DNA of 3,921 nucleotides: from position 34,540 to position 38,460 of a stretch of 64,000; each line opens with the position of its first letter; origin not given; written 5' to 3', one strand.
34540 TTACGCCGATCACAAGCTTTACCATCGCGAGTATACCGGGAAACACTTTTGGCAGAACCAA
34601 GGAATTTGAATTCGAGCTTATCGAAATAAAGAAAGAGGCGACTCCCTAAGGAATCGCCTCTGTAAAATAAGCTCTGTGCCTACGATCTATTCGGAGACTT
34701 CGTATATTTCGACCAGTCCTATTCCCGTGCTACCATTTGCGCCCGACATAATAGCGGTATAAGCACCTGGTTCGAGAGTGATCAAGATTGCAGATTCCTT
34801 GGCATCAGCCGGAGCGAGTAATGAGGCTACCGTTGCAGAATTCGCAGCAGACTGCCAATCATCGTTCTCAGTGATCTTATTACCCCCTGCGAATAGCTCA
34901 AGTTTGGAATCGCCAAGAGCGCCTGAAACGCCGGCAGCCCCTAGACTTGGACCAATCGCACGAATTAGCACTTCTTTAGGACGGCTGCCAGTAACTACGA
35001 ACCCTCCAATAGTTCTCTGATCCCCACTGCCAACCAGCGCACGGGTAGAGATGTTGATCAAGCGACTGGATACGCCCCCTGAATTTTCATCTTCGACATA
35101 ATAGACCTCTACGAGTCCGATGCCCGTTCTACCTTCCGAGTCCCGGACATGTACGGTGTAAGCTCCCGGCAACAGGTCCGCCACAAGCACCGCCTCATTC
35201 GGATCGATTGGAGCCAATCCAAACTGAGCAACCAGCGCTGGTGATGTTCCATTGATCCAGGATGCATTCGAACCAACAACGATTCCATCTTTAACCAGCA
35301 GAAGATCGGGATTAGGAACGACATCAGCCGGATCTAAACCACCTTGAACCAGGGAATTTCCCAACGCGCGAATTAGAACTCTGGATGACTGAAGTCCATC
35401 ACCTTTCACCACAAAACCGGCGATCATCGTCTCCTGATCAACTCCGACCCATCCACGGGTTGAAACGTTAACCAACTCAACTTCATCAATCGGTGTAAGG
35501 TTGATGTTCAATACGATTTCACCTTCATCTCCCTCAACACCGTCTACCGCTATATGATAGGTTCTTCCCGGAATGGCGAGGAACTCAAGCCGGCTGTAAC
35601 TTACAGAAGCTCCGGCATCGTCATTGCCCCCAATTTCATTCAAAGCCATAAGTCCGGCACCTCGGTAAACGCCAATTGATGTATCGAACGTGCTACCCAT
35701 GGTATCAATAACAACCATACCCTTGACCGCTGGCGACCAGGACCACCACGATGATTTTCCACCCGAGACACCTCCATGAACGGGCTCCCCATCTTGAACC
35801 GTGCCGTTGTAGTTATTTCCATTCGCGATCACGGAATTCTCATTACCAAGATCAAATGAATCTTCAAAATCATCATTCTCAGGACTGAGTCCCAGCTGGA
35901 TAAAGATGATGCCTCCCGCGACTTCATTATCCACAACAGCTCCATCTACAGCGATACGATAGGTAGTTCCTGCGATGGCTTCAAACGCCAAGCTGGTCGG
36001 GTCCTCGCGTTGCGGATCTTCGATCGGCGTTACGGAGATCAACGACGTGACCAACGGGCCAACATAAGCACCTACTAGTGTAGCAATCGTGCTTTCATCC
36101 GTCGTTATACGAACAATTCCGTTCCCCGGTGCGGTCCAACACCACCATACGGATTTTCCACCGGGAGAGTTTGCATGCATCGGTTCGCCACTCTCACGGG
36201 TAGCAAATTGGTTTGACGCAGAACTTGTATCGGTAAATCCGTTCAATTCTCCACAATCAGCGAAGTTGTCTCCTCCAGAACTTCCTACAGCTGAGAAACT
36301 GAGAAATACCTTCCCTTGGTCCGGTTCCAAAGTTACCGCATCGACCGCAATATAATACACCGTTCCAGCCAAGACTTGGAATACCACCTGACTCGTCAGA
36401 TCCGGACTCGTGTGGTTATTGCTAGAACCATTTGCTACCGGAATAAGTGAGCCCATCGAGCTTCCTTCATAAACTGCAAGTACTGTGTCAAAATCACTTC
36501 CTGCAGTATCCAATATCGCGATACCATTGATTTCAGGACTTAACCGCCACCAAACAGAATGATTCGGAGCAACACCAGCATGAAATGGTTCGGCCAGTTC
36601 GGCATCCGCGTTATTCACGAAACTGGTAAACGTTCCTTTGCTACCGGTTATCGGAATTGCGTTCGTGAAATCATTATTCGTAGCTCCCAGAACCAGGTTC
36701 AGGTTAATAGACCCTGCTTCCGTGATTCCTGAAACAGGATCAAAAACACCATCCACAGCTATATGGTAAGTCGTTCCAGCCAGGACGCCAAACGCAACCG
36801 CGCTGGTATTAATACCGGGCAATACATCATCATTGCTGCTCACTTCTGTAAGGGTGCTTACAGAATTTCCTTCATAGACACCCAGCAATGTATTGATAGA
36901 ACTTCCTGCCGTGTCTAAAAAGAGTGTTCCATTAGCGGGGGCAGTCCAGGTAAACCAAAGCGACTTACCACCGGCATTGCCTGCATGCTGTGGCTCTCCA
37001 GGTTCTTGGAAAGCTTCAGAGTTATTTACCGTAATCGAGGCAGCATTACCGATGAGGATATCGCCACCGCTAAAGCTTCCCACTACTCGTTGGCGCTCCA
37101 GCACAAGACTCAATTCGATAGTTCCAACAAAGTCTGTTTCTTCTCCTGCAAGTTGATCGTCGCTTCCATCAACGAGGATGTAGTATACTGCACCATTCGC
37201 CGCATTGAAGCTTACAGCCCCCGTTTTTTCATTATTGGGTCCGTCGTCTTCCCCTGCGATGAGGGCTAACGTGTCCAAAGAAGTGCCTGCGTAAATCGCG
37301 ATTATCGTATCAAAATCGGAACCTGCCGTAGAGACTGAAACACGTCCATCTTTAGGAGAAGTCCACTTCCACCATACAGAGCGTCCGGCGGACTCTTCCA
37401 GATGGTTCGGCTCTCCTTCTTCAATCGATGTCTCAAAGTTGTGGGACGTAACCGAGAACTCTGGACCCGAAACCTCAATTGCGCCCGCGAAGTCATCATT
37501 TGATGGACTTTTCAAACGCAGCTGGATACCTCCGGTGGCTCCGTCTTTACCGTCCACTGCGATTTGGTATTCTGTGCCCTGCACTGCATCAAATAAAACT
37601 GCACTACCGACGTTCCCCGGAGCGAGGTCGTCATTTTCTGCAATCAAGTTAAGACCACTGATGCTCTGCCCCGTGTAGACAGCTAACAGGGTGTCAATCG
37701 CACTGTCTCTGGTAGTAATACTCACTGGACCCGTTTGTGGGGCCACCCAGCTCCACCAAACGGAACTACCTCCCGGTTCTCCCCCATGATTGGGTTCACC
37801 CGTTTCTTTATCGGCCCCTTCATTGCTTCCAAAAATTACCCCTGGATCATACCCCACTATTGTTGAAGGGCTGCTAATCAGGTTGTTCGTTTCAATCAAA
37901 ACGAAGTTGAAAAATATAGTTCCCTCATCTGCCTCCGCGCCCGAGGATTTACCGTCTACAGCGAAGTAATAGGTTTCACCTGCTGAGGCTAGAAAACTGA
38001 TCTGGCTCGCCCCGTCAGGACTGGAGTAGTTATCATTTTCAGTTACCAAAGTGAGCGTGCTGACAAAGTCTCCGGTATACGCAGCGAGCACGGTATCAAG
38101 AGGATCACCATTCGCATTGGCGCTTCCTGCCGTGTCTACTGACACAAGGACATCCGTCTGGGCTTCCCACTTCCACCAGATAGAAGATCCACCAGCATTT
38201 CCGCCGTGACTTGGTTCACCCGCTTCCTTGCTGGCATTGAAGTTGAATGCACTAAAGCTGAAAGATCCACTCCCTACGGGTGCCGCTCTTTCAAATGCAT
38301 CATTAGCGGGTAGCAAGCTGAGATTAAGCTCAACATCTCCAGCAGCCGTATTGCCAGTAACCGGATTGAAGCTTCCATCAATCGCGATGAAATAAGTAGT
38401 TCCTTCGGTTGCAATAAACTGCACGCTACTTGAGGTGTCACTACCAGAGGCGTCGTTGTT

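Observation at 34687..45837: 3,716-aa secreted protein built from 18 copies of a module I cannot assign to a named family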

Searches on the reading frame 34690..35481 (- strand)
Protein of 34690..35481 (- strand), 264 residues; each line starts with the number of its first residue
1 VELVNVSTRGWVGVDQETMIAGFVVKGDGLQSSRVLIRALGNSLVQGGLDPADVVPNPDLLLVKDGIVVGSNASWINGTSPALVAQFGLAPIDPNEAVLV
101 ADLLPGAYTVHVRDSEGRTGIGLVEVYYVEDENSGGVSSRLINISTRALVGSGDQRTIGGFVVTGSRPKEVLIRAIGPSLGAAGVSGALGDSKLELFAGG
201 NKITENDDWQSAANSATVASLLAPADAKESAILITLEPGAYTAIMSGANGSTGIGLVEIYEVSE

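Call 25: search_protein_families(library=pfam, proteins=[window:34690-35481:-], max_evalue=10)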
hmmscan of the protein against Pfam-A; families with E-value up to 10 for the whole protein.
seq(264 aa): 0 families

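Call 26: search_solved_structures(query=window:34690-35481:-, max_evalue=10)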
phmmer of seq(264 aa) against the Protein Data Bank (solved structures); distinct sequences matched with E-value up to 10: 0.
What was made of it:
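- On Known C-terminal sorting or anchor domains (for the last 264 aa): No PDB sequence hit (call 26).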

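Call 35: find_homologous_proteins(query=window:34690-35481:-)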
Query seq(264 aa) (264 aa): 2934 proteins with E <= 0.001 among 8000 candidates; the best 120 are listed.
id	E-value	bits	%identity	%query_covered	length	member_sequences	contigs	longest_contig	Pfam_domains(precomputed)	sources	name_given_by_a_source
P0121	3.7e-117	408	72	100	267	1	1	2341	-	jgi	jgi:hypothetical protein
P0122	6.0e-105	368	75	87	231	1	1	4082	-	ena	-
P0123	2.2e-79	285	42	99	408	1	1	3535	-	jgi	-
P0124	4.6e-74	267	45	98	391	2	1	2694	-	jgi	jgi:hypothetical protein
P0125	3.7e-71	258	44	98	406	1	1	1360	-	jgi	jgi:uncharacterized Zn-binding protein involved in type VI secretion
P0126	7.2e-70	253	44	99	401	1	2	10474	-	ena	-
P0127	1.2e-67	246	47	99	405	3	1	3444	-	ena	-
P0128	1.4e-66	243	40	99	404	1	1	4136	PF04151.22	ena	-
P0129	1.9e-66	242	45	98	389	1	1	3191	PF22073.3,PF15780.12,PF22544.3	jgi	jgi:hypothetical protein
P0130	3.1e-66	242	45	99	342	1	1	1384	-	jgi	jgi:hypothetical protein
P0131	4.0e-66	241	40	99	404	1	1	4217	PF04151.22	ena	-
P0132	4.0e-66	241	45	96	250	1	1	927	-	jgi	jgi:hypothetical protein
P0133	4.1e-66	241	44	99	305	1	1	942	-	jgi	-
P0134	7.4e-66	240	40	99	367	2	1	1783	PF04151.22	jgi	jgi:hypothetical protein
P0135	1.7e-65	239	44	99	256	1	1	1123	-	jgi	jgi:hypothetical protein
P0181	5.3e-60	221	42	97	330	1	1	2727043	PF22352.3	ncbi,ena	-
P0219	2.4e-58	216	41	99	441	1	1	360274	PF00413.31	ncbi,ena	-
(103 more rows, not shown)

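Call 41: predict_structure(alignment_id=A3)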
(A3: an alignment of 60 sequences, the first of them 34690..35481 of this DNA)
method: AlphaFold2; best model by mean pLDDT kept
length: 264 residues; sequences in the alignment: 60
mean_pLDDT: 92.4   pTM: 0.87
mean pLDDT of the five models: 92.4, 92.1, 91.6, 91.6, 91.5
residues with pLDDT >= 90: 220; 70-90: 32; 50-70: 12; < 50: 0
segments of 3 or more residues with pLDDT < 50: none
pLDDT, mean of each block of 10 residues (from residue 1): 78 94 89 93 95 96 97 91 91 95 95 96 92 66 89 94 92 97 96 97 97 94 96 96 96 96 76
secondary structure, 60 per line:
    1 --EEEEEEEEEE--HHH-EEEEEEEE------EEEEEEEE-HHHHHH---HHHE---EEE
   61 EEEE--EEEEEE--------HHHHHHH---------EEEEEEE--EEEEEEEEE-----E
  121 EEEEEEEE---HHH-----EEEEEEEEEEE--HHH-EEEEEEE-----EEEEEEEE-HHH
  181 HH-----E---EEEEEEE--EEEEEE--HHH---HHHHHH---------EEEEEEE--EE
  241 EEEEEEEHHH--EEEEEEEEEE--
elements in order: E3-12 E19-26 E33-40 H42-47 E58-64 E67-72 H81-87 E97-103 E106-114 E120-128 E140-150 E157-163 E169-176 H178-182 E192-198 E201-206 H215-220 E230-236 E239-247 E253-262

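Call 43: fold_search(model_id=the predicted structure, library=pdb)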
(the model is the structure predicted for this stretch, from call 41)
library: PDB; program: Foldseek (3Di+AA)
matches with E <= 10: 1347; with E <= 0.001: 22
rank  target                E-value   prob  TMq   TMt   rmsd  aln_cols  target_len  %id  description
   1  5iku                  2.2e-08  1.00  0.29  0.31  18.9       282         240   14  Crystal structure of the Hathewaya histolytica ColG tandem collagen-binding domain s3as3b in the presence of calcium at  (released 2017-03-15)
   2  9eva_A                1.2e-05  1.00  0.27  0.13  15.4       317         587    9  3DFlex refinement of the CryoEM structure of DeCLIC nanodisc with 10mM calcium (released 2025-04-09)
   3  2ygl_B                1.3e-05  0.99  0.26  0.21  22.8       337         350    9  The X-ray crystal structure of tandem CBM51 modules of Sp3GH98, the family 98 glycoside hydrolase from Streptococcus p (released 2011-06-22)
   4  6v4s_C                1.5e-05  1.00  0.29  0.14  15.7       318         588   10  A Closed pore conformation of a Pentameic ligand-gated ion channel with additional N-terminal domain (released 2020-06-03)
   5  5x7o_A                6.2e-05  0.85  0.24  0.07  17.2       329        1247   12  Crystal structure of Paenibacillus sp. 598K alpha-1,6-glucosyltransferase (released 2017-07-26)
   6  8h2i_bC               7.8e-05  0.75  0.20  0.14  18.5       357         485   10  Near-atomic structure of five-fold averaged PBCV-1 capsid (released 2022-11-16)
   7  8hif_Q3               1.3e-04  0.54  0.19  0.13  20.4       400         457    9  One asymmetric unit of Singapore grouper iridovirus capsid (released 2023-04-19)
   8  9qxq                  1.9e-04  0.51  0.19  0.06  25.8       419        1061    9  native structure of full-length pesticidal protein Cry1Ca18 at pH9, from crystals formed in vivo (released 2026-02-11)
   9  8hif_R2               2.2e-04  0.57  0.20  0.13  20.1       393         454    8  One asymmetric unit of Singapore grouper iridovirus capsid (released 2023-04-19)
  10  6l4c_A                2.2e-04  0.28  0.15  0.13  17.0       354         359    6  Crystal structure of vicilin from Corylus avellana (Hazelnut) (released 2019-12-04)
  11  4kq7_A                2.5e-04  0.57  0.20  0.16  15.7       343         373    8  Crystal structure of a DUF2961 family protein (BACUNI_00161) from Bacteroides uniformis ATCC 8492 at 1.62 A resolution (released 2013-07-17)
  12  6v4a_C                2.8e-04  0.97  0.28  0.13  14.4       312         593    8  An open conformation of a Pentameic ligand-gated ion channel with additional N-terminal domain (released 2020-06-03)
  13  4qaw_D                3.2e-04  0.75  0.21  0.12  15.7       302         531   10  Structure of modular Xyn30D from Paenibacillus barcinonensis (released 2014-10-08)
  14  4qaw_C                3.3e-04  0.69  0.21  0.12  15.7       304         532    9  Structure of modular Xyn30D from Paenibacillus barcinonensis (released 2014-10-08)
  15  7js4                  5.6e-04  0.91  0.25  0.08  20.7       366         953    6  The structure of the M60 catalytic domain with the CBM51-1 and CBM51-2 domains from Clostridium perfringens ZmpB (released 2021-02-03)
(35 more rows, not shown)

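Call 66: find_encoding_contigs(protein=P0219, flank=10000, max_places=2)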
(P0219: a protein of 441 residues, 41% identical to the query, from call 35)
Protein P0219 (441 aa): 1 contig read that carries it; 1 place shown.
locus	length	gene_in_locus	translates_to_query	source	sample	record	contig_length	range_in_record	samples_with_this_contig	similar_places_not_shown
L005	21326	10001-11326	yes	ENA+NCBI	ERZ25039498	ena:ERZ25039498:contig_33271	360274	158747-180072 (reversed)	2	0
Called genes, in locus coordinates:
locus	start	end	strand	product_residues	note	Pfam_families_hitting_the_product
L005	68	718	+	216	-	PF00702:Hydrolase, PF13419:HAD_2, PF13242:Hydrolase_like (weak)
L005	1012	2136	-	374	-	-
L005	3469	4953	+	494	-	-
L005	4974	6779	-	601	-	PF00486:Trans_reg_C, PF13181:TPR_8 (faint), PF13431:TPR_17 (faint), PF07719:TPR_2 (faint), PF13428:TPR_14 (faint), PF21033:RMD1-3 (faint), PF13432:TPR_16, PF14559:TPR_19 (weak), +4 more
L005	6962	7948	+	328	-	-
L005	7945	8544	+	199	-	-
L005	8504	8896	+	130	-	-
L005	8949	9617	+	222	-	-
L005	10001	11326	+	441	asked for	PF00413:Peptidase_M10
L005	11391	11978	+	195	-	-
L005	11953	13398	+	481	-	PF00413:Peptidase_M10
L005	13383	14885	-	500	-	PF00324:AA_permease, PF13520:AA_permease_2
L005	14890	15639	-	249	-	PF03746:LamB_YcsF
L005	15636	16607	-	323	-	PF02626:CT_A_B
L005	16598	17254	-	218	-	PF02682:CT_C_D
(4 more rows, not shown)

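Call 67: find_encoding_contigs(protein=P0181, flank=10000, max_places=2)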
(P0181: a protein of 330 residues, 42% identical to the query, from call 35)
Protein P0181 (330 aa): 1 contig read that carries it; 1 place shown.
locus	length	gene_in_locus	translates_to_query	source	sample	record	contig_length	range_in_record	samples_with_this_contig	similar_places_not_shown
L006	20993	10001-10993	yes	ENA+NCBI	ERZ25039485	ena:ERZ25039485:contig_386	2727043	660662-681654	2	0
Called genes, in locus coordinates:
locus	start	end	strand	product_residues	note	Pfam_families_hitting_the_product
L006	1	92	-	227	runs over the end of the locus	PF13539:Peptidase_M15_4 (faint)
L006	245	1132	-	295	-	PF00557:Peptidase_M24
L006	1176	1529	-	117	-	-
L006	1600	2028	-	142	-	-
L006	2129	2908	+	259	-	PF00270:DEAD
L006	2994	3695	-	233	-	-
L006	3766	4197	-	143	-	PF01795:Methyltransf_5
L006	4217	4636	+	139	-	-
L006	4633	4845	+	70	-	-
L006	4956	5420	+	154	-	-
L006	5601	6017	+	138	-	PF01717:Meth_synt_2 (weak)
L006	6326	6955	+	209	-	PF00989:PAS, PF08448:PAS_4, PF13188:PAS_8 (weak), PF13426:PAS_9, PF08447:PAS_3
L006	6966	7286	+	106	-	PF00512:HisKA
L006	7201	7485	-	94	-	-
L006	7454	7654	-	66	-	-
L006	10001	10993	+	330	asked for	PF22352:K319L-like_PKD (weak)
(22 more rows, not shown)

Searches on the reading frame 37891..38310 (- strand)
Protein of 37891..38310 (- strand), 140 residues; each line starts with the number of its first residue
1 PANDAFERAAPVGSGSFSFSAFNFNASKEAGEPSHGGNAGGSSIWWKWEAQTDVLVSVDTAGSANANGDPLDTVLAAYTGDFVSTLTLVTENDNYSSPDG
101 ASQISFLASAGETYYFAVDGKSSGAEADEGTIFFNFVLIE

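Call 75: search_protein_families(library=pfam, proteins=[window:37891-38310:-], max_evalue=1)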
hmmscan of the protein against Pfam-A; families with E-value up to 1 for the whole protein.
seq(140 aa): 1 family
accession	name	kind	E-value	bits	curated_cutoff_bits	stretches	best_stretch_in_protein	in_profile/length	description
PF04151.21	PPC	-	0.0011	20.3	25.9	1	43-120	2-70/70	Bacterial pre-peptidase C-terminal domain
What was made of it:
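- Closest known: Pfam PF04151 PPC. Same: Same Pfam profile over the central ~70 residues, with a score similar to ColG s3a (call 75).
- The invariant Trp residues fall on the PPC core strand (call 75).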
